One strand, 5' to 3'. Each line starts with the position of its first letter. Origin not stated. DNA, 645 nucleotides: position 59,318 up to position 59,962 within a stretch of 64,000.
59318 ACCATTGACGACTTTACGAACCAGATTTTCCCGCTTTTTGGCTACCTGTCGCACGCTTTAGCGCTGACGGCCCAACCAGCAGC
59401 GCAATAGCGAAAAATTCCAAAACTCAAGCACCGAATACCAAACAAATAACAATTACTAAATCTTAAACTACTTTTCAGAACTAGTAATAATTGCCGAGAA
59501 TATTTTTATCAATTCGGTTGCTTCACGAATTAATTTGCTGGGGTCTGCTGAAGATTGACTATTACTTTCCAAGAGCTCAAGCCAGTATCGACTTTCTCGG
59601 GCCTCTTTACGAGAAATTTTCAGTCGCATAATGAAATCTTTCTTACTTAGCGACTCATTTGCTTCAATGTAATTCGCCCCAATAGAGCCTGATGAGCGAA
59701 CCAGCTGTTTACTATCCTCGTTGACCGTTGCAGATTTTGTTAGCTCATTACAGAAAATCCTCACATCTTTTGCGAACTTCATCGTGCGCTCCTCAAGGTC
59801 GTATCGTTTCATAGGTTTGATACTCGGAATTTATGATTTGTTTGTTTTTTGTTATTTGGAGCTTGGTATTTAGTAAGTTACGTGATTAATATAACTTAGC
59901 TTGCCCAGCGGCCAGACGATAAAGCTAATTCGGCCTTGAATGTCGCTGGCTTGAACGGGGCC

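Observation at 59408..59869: Four-helix-bundle (IVS-protein-like) gene sits where the element's central palindrome would be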

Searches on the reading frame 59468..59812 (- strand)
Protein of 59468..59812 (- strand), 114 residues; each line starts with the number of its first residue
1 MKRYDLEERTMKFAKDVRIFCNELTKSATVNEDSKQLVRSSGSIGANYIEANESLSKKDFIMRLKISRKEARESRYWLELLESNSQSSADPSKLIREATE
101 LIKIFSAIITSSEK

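Call 5: search_protein_families(library=pfam, proteins=[window:59468-59812:-], max_evalue=0.01)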
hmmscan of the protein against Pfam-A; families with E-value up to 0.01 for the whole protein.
window:59468-59812:- (114 aa): 1 family
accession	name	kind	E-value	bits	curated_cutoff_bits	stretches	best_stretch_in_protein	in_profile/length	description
PF05635.17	23S_rRNA_IVP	-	9.7e-15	55.1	33.8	1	8-105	7-104/106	23S rRNA-intervening sequence protein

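Call 13: find_encoding_contigs(protein=window:59468-59812:-, flank=10000, max_places=10)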
Protein window:59468-59812:- (114 aa): 1 contig read that carries it; 1 place shown.
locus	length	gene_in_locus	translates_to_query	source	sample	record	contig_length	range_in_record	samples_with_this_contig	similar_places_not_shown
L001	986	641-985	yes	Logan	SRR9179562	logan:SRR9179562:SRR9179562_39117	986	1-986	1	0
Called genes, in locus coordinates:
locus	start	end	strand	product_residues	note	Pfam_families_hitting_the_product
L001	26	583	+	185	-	PF10502:Peptidase_S26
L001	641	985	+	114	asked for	PF05635:23S_rRNA_IVP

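Call 14: find_homologous_proteins(query=window:59468-59812:-, max_evalue=0.00001)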
Query window:59468-59812:- (114 aa): 8000 proteins with E <= 0.00001 among 8000 candidates; the best 120 are listed.
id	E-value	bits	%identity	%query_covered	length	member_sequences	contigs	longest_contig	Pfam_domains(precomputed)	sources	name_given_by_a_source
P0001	3.9e-56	205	100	91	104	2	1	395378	PF05635.18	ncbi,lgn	-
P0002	1.0e-38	149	64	97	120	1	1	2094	PF05635.18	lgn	-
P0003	2.4e-38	148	65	98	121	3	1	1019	PF05635.18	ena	-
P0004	4.5e-38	147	64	98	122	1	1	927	PF05635.18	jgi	-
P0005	5.4e-38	147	66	99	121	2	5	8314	PF05635.18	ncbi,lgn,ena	-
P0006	5.7e-38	147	64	98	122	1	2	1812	PF05635.18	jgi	jgi:four helix bundle protein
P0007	9.0e-38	146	67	98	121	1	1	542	PF05635.18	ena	-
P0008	1.3e-37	146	64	98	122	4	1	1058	PF05635.18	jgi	jgi:four helix bundle protein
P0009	1.4e-37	146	65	98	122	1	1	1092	PF05635.18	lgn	-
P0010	1.4e-37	146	68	97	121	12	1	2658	PF05635.18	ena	-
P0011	1.5e-37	146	68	97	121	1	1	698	PF05635.18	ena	-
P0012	1.5e-37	146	64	98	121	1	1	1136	PF05635.18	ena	-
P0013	1.5e-37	146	66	95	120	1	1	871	PF05635.18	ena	-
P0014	1.6e-37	146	66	96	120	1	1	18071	PF05635.18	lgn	-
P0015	1.7e-37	145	68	99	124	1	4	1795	PF05635.18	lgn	-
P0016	2.1e-37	145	63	98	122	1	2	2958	PF05635.18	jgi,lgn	jgi:four helix bundle protein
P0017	2.8e-37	145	64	98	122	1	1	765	PF05635.18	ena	-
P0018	3.0e-37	145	64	97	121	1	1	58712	PF05635.18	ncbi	-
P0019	3.9e-37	144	64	97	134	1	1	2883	PF05635.18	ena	-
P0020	3.9e-37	144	65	97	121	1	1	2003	PF05635.18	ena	-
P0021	4.0e-37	144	65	97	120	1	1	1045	PF05635.18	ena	-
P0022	4.5e-37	144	66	95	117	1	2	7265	PF05635.18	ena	-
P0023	4.5e-37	144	65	97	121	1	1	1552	PF05635.18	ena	-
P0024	5.0e-37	144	64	98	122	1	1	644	PF05635.18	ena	-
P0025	5.0e-37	144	63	99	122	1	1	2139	PF05635.18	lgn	-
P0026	5.1e-37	144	67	98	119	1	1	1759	PF05635.18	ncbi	-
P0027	5.4e-37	144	65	98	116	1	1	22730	PF05635.18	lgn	-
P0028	8.0e-37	143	64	98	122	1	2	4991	PF05635.18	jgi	jgi:four helix bundle protein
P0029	8.6e-37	143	63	98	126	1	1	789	PF05635.18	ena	-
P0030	8.7e-37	143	65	98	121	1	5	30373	PF05635.18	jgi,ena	-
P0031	9.0e-37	143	63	97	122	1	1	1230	PF05635.18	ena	-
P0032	9.2e-37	143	67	97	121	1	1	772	PF05635.18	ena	-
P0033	9.3e-37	143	68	96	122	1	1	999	PF05635.18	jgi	jgi:four helix bundle protein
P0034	9.3e-37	143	63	98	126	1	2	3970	PF05635.18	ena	-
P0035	9.3e-37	143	62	98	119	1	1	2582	PF05635.18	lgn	-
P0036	9.8e-37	143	65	97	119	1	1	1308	PF05635.18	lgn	-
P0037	1.0e-36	143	64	97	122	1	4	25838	PF05635.18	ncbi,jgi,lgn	-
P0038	1.1e-36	143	61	98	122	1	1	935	PF05635.18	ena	-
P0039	1.1e-36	143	61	98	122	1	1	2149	PF05635.18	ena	-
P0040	1.1e-36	143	63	98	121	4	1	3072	PF05635.18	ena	-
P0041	1.1e-36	143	63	98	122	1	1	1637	PF05635.18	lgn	-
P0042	1.2e-36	143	60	98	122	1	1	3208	PF05635.18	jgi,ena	-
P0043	1.3e-36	143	63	98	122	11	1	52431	PF05635.18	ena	-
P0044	1.3e-36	143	63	98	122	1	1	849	PF05635.18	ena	-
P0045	1.3e-36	143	70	96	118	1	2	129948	PF05635.18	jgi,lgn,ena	-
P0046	1.4e-36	143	63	98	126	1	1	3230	PF05635.18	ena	-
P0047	1.4e-36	143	62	99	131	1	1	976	PF05635.18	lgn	-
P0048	1.4e-36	143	62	99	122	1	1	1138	PF05635.18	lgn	-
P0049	1.4e-36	143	64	98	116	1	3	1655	PF05635.18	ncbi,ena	-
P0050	1.4e-36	143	65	99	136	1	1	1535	PF05635.18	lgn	-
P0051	1.4e-36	143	64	95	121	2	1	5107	PF05635.18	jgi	jgi:four helix bundle protein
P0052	1.4e-36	143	65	97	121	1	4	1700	PF05635.18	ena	-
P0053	1.5e-36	142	61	98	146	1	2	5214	PF05635.18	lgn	-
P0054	1.6e-36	142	63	98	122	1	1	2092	PF05635.18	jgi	-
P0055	1.7e-36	142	65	97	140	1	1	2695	PF05635.18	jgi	jgi:four helix bundle protein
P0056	1.7e-36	142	62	98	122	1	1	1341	PF05635.18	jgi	jgi:four helix bundle protein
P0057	1.7e-36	142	67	97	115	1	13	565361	PF05635.18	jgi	jgi:four helix bundle protein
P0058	1.7e-36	142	63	98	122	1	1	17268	PF05635.18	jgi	jgi:four helix bundle protein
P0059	1.8e-36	142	61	98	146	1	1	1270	PF05635.18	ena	-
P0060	1.8e-36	142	69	95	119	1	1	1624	PF05635.18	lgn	-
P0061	1.9e-36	142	64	97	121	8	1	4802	PF05635.18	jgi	-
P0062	2.0e-36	142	65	95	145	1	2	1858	PF05635.18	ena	-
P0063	2.0e-36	142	61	98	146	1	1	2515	PF05635.18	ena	-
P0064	2.2e-36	142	64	98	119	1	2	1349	PF05635.18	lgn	-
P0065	2.2e-36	142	65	98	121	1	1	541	PF05635.18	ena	-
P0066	2.4e-36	142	63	98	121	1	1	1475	PF05635.18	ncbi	-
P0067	2.4e-36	142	61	98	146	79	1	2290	PF05635.18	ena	-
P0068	2.6e-36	142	63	96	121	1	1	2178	PF05635.18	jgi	jgi:four helix bundle protein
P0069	2.6e-36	142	65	99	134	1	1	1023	PF05635.18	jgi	-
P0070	2.7e-36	142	62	97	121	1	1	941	PF05635.18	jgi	jgi:four helix bundle protein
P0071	2.8e-36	142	63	98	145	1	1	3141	PF05635.18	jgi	-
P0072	2.8e-36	142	63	98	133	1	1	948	PF05635.18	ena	-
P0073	2.9e-36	142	61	98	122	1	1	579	PF05635.18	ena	-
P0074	2.9e-36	142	63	98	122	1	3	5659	PF05635.18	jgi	jgi:four helix bundle protein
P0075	3.0e-36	141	65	98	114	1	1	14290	PF05635.18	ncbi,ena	-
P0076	3.2e-36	141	65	99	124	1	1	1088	PF05635.18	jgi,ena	-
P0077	3.3e-36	141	64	95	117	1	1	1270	PF05635.18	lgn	-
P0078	3.3e-36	141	63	98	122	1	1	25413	PF05635.18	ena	-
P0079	3.3e-36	141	62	98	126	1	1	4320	PF05635.18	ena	-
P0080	3.3e-36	141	61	98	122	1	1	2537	PF05635.18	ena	-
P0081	3.3e-36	141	65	97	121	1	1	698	PF05635.18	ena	-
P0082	3.4e-36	141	66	96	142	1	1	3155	PF05635.18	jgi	jgi:four helix bundle protein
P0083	3.5e-36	141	61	98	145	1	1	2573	PF05635.18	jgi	jgi:four helix bundle protein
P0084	3.5e-36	141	62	98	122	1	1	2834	PF05635.18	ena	-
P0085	3.5e-36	141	64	99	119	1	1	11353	PF05635.18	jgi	jgi:four helix bundle protein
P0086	3.5e-36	141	61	98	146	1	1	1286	PF05635.18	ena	-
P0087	3.5e-36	141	64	97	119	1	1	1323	PF05635.18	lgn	-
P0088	3.7e-36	141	64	98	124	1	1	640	PF05635.18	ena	-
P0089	3.8e-36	141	63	98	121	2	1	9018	PF05635.18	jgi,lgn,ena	-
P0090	3.8e-36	141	65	95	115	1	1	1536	PF05635.18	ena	-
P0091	3.9e-36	141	60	98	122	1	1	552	PF05635.18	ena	-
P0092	4.1e-36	141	63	98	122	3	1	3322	PF05635.18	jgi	jgi:four helix bundle protein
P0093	4.1e-36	141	64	96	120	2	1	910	PF05635.18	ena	-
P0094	4.2e-36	141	63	98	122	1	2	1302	PF05635.18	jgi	jgi:four helix bundle protein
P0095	4.2e-36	141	65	98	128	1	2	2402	PF05635.18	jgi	jgi:four helix bundle protein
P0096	4.3e-36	141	63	98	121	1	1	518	PF05635.18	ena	-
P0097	4.4e-36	141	62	98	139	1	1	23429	PF05635.18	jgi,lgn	jgi:four helix bundle protein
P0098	4.6e-36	141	62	98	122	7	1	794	PF05635.18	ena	-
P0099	4.7e-36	141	61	98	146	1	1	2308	PF05635.18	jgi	jgi:four helix bundle protein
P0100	4.9e-36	141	63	98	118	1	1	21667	PF05635.18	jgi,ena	-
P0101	5.0e-36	141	64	98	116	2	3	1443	PF05635.18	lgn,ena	-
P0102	5.3e-36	141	65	97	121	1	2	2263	PF05635.18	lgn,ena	-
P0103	5.3e-36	141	66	97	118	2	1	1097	PF05635.18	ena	-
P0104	5.3e-36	141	66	97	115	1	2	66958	PF05635.18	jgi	jgi:four helix bundle protein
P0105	5.7e-36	141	66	95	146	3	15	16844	PF05635.18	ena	-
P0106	5.7e-36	141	63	98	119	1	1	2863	PF05635.18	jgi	jgi:four helix bundle protein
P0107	5.8e-36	141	62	98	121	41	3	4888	PF05635.18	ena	-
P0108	5.8e-36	141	65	97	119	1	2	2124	PF05635.18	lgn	-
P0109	6.0e-36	141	64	98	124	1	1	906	PF05635.18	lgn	-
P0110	6.0e-36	141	65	97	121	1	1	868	PF05635.18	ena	-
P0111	6.1e-36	141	63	98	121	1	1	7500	PF05635.18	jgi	jgi:four helix bundle protein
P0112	6.2e-36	141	61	98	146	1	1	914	PF05635.18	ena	-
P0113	6.2e-36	140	64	98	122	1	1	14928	PF05635.18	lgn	-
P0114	6.3e-36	140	63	97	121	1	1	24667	PF05635.18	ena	-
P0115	6.3e-36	140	63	98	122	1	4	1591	PF05635.18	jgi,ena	-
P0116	6.3e-36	140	63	98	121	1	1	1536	PF05635.18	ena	-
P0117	6.4e-36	140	65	99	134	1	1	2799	PF05635.18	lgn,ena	-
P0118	6.5e-36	140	62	98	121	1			PF05635.18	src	-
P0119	6.6e-36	140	66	96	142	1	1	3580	PF05635.18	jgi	jgi:four helix bundle protein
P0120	6.8e-36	140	64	98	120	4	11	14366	PF05635.18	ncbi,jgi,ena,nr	ncbi:MAG: four helix bundle protein [Candidatus Levybacteria bacterium RIFCSPHIGHO2_01_FULL_36_15]|n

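Call 15: find_encoding_contigs(protein=P0001, flank=10000, max_places=5)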
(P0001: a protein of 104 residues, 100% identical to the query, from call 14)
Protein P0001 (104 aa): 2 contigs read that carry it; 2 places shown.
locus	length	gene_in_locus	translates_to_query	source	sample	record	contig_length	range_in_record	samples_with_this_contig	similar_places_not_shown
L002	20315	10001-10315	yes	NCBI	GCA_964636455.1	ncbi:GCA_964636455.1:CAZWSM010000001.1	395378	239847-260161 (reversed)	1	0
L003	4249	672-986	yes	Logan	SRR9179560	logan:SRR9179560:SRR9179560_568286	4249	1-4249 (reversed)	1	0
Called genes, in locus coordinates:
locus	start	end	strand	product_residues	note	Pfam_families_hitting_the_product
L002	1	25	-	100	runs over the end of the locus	-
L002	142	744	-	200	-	PF03167:UDG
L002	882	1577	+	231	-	-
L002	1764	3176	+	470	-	PF01142:TruD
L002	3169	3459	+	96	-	PF07866:DUF1653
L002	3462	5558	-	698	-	PF01138:RNase_PH, PF03725:RNase_PH_C, PF01138:RNase_PH, PF00013:KH_1 (weak), PF00575:S1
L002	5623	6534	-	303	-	PF01936:NYN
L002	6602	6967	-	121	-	PF00312:Ribosomal_S15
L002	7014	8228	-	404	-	PF01368:DHH, PF02272:DHHA1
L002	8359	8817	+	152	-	-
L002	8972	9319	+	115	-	PF01649:Ribosomal_S20p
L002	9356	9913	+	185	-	PF10502:Peptidase_S26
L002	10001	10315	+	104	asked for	PF05635:23S_rRNA_IVP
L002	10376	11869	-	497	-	PF20990:DUF2207_C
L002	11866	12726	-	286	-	-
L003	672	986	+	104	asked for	PF05635:23S_rRNA_IVP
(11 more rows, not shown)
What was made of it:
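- Checked: Homologues align from residue 2, so the 114-aa start at 59812 is correct; the NCBI call of 104 aa is too short (calls 14, 15).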

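Call 20: find_related_loci(query=window:59468-59812:-, collection=metagenome_contigs, flank=3000)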
Query window:59468-59812:- (114 aa) in metagenome_contigs; peptide patterns used: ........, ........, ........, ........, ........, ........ (x = any residue, [..] = any of these).
600 stretches matched a pattern (row limit reached: there are more); 580 encode a relative of the query (tblastn E <= 1e-3); the best 80 are kept; 80 distinct loci.
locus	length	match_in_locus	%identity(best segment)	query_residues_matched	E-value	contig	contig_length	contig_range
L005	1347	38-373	67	2-112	2e-44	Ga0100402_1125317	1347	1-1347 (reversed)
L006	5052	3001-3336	67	2-112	3e-43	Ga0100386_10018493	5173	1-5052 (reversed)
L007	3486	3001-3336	67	2-112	3e-43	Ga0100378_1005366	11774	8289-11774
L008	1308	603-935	64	2-112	8e-45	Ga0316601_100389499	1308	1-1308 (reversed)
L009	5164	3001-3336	67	2-112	3e-43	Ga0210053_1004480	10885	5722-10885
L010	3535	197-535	69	2-112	5e-43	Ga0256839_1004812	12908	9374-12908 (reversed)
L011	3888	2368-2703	63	2-113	6e-43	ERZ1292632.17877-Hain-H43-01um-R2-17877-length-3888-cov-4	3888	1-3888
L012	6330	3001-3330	66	2-109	1e-42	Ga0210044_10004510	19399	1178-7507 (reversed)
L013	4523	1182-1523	62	2-113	1e-42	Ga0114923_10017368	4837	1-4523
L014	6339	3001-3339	64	2-112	3e-42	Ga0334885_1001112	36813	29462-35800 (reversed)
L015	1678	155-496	61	2-113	6e-43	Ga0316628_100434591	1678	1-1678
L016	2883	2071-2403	64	2-112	3e-42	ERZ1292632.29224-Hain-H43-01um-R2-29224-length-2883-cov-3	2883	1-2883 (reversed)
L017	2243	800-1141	61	2-113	2e-42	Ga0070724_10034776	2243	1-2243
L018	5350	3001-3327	64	2-109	7e-42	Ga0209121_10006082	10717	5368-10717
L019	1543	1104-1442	62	2-113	8e-43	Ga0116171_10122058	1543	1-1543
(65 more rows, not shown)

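Call 34: search_protein_families(library=ncbifam, proteins=[window:59468-59812:-], max_evalue=0.01)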
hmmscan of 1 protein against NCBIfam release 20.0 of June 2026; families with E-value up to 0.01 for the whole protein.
window:59468-59812:- (114 aa): 3 families
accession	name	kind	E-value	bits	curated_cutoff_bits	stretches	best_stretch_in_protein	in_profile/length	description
TIGR02436.1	TIGR02436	subfamily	9e-22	77.4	24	1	7-112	2-108/109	four helix bundle protein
NF008912.0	PRK12275.1-6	subfamily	0.00025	21.1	124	1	35-112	33-111/117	hypothetical protein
NF008911.0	PRK12275.1-2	subfamily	0.0085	16.6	137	1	9-110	12-113/118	hypothetical protein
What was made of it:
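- On PF05635 / TIGR02436 four-helix-bundle ('23S rRNA IVS') protein: Pfam 55.1 bits against a cut-off of 33.8; TIGR02436 77.4 bits against 24 (calls 5, 34).
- Checked: Gene family: Pfam PF05635 scores 55.1 bits (cut-off 33.8) and TIGR02436 scores 77.4 bits (cut-off 24) (calls 5, 34).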

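Call 35: search_protein_families(library=padloc, proteins=[window:59468-59812:-], max_evalue=0.01)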
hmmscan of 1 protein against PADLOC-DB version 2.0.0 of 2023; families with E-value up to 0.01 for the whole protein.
window:59468-59812:- (114 aa): 0 families

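Call 51: search_solved_structures(query=window:59468-59812:-, max_evalue=0.01)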
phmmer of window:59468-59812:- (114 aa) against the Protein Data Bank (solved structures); distinct sequences matched with E-value up to 0.01: 1.
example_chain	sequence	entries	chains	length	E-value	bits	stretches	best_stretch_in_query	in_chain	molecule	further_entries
2rld_A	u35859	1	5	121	1.1e-12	51.5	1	7-111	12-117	Uncharacterized protein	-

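Call 72: search_dna_similar(query=window:59468-59812:-, collection=plasmids, mode=protein, max_rows=40, max_evalue=0.000001)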
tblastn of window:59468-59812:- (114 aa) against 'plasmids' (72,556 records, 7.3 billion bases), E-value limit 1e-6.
Records with a match: 29; places in all: 36; records where one place covers at least 80% of the query: 25.
Best place of each record, by identity: <60% 29.
By first word of the organism name: Nostoc 14; Planktothrix 3; Candidatus 2; Anabaena 1; Dolichospermum 1; Aulosira 1; Gloeocapsa 1; Pseudanabaena 1; Bernardetia 1; Treponema 1; and 3 more.
By predicted mobility (MOB-suite, as given by PLSDB): non-mobilizable 17; conjugative 8; mobilizable 4.
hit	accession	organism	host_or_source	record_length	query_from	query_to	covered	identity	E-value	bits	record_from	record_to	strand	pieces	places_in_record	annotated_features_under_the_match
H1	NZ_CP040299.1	Nostoc sp. TCL26-01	Leiosporoceros dussii,pure culture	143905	5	110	93%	45.4%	9e-16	78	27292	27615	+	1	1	four helix bundle protein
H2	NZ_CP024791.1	Nostoc flagelliforme CCNUN1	cell culture,desert soil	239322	8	107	88%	47.1%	2e-12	69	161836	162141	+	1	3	four helix bundle protein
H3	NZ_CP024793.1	Nostoc flagelliforme CCNUN1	cell culture,desert soil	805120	8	107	88%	47.1%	2e-12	69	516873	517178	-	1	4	four helix bundle protein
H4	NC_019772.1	Anabaena cylindrica PCC 7122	water, most likely pond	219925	5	109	92%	44.9%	3e-14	74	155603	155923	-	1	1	four helix bundle protein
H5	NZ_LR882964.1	Planktothrix agardhii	-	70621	1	114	100%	40.0%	9e-10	61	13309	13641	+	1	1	four helix bundle protein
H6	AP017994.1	Planktothrix agardhii NIES-204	-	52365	1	114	100%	40.0%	9e-10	61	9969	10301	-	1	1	hypothetical protein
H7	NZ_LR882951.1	Planktothrix agardhii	-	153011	1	114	100%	40.0%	9e-10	61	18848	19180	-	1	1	four helix bundle protein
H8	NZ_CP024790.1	Nostoc flagelliforme CCNUN1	cell culture,desert soil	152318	5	114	96%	41.2%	3e-15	77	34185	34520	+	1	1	four helix bundle protein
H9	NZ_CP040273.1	Nostoc sp. C052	Blasia pusilla,pure culture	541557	8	107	88%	45.1%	5e-12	68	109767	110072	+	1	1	four helix bundle protein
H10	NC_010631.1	Nostoc punctiforme PCC 73102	-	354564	2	107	93%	40.7%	1e-12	69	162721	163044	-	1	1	four helix bundle protein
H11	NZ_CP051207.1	Dolichospermum flos-aquae CCAP 1403/13F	cell culture,freshwater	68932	6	107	89%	42.3%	2e-12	69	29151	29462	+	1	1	four helix bundle protein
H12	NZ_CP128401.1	Candidatus Chlorohelix allophototropha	Single colony of Candidatus Chlorohelix ...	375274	5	107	90%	40.4%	1e-10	64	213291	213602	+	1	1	four helix bundle protein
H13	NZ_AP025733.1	Nostoc cf. commune SO-36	-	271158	2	107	93%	38.9%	4e-11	65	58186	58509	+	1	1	four helix bundle protein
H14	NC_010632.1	Nostoc punctiforme PCC 73102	-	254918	2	107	93%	38.9%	1e-9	61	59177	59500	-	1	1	four helix bundle protein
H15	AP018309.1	Aulosira laxa NIES-50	-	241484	2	114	99%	35.9%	1e-12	69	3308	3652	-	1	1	hypothetical protein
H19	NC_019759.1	Gloeocapsa sp. PCC 7428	-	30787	1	109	96%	36.4%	1e-8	58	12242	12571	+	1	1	four helix bundle protein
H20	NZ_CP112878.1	Pseudanabaena galeata CCNP1313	-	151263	4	109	93%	37.4%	2e-12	69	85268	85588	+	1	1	four helix bundle protein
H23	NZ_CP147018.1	Bernardetia sp. Wsw4-3y2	Red alga,Red algae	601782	1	105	92%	36.8%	3e-10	62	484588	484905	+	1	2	four helix bundle protein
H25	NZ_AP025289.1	Treponema saccharophilum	-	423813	6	111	93%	33.0%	7e-7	53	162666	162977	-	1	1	four helix bundle protein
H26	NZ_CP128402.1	Candidatus Chlorohelix allophototropha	Single colony of Candidatus Chlorohelix ...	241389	1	109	96%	31.8%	5e-7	54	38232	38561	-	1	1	four helix bundle protein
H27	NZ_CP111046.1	Chondrinema litorale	Seaweed,red alga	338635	34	109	67%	44.3%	9e-10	61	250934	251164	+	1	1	four helix bundle protein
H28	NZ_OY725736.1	Monoglobus pectinilyticus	-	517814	34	112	69%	41.3%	9e-9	58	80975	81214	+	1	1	none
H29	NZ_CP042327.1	Euhalothece natronophila Z-M001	cell culture,soda lake Magadi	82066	34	113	70%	39.5%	1e-7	55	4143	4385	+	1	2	four helix bundle protein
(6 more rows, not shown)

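Call 73: get_annotated_region(hit=H1, flank=1500)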
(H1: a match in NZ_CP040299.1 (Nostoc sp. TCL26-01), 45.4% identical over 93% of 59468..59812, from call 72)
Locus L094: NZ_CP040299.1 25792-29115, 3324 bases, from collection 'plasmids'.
description: Nostoc sp. TCL26-01 plasmid pTCL26-01_B, complete sequence
organism: Nostoc sp. TCL26-01 (NCBI taxid 2576904)
taxonomy: Bacteria; Cyanobacteriota; Cyanophyceae; Nostocales; Nostocaceae; Nostoc; Nostoc sp. TCL26-01
host: -; source: Leiosporoceros dussii,pure culture; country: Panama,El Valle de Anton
typing (MOB-suite, as given by PLSDB): mobilizable; relaxase MOBV
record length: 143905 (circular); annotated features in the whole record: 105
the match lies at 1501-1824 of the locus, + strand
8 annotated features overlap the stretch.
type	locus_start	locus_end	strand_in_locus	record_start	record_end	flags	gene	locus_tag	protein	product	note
CDS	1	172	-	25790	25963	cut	-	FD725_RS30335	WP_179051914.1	hypothetical protein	-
CDS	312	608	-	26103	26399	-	-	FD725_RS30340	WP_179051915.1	hypothetical protein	-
CDS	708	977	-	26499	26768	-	-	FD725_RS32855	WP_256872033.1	hypothetical protein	-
CDS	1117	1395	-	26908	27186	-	cas2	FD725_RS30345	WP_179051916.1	CRISPR-associated endonuclease Cas2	GO:0043571 - maintenance of CRISPR repeat elements [Evidence IEA]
CDS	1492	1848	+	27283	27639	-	-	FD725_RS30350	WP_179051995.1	four helix bundle protein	-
CDS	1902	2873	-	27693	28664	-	cas1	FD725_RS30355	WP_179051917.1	CRISPR-associated endonuclease Cas1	GO:0043571 - maintenance of CRISPR repeat elements [Evidence IEA]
CDS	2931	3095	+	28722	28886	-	-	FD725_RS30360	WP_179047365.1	hypothetical protein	-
CDS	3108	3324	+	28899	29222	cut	-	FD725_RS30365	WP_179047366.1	helix-turn-helix domain-containing protein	-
